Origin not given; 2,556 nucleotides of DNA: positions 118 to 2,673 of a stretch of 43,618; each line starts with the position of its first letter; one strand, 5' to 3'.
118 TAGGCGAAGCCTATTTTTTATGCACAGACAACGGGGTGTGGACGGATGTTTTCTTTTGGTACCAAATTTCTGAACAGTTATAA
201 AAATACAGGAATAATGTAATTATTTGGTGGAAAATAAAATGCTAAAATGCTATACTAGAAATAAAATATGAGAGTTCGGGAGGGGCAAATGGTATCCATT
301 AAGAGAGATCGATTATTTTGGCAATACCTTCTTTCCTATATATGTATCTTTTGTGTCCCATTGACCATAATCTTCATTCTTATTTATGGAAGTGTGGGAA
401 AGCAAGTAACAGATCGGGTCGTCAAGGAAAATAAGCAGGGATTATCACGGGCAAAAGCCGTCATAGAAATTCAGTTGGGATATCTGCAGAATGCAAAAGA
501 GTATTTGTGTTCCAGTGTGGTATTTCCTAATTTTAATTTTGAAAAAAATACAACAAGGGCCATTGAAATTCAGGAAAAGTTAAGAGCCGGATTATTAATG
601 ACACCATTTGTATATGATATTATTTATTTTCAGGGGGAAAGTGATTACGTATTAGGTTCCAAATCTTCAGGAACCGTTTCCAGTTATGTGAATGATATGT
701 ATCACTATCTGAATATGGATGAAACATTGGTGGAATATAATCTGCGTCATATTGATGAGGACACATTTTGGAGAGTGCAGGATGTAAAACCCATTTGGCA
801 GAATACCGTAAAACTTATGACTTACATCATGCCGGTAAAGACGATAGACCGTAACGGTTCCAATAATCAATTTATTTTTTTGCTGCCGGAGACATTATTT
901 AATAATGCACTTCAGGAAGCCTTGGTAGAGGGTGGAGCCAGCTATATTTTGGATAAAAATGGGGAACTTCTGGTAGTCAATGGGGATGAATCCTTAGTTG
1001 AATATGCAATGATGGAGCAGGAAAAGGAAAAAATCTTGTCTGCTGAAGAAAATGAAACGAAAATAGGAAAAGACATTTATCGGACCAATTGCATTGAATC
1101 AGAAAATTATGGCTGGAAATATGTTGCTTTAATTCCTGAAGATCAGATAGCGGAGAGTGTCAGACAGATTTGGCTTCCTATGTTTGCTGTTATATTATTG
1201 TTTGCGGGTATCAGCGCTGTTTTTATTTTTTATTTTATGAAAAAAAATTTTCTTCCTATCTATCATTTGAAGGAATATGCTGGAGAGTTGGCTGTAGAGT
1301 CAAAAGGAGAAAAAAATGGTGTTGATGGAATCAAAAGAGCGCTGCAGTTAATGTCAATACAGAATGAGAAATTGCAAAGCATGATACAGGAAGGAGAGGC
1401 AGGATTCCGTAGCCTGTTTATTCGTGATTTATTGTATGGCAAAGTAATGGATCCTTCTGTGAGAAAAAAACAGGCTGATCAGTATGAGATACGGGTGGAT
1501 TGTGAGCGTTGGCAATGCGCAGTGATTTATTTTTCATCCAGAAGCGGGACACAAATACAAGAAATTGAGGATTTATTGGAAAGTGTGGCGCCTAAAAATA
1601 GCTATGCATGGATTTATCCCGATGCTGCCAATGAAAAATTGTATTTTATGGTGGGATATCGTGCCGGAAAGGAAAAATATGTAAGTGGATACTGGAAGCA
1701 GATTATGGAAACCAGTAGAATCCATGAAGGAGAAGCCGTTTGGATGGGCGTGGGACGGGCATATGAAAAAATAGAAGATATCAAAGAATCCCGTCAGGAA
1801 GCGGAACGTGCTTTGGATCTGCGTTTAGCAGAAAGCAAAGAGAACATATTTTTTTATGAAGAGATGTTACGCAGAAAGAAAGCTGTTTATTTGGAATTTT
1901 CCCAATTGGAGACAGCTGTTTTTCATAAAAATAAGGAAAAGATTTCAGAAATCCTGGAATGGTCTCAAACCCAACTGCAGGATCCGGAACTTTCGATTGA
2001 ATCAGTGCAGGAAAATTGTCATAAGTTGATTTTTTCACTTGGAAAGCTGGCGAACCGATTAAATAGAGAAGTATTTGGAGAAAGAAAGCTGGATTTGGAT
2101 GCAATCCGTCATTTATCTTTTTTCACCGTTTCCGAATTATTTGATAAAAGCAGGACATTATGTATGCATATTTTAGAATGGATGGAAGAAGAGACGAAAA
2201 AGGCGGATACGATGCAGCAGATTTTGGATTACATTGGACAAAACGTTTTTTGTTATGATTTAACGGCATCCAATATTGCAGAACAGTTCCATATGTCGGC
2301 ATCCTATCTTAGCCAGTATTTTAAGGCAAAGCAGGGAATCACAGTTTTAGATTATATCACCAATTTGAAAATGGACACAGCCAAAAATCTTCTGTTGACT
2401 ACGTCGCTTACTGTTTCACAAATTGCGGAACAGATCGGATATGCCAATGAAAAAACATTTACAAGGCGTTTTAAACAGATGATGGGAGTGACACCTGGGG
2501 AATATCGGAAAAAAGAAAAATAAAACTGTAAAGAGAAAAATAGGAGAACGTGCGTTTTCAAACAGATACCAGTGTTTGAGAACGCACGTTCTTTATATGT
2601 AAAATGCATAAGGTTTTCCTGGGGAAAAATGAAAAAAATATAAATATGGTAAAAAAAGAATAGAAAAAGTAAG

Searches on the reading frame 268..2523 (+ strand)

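Call 10: search_protein_families(library=pfam, proteins=[window:268-2523:+], max_evalue=0.001)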
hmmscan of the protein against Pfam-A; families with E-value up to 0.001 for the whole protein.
window:268-2523:+ (751 aa): 3 families
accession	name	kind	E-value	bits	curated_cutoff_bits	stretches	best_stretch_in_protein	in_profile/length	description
PF12833.13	HTH_18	-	2.9e-23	82.4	33.6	1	670-748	1-79/80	Helix-turn-helix domain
PF00165.29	HTH_AraC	-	1.6e-17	63.6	26.6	2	710-748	2-42/42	Bacterial regulatory helix-turn-helix proteins, AraC family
PF17853.6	GGDEF_2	-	5.2e-05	23.9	24.5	1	414-518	22-116/116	GGDEF-like domain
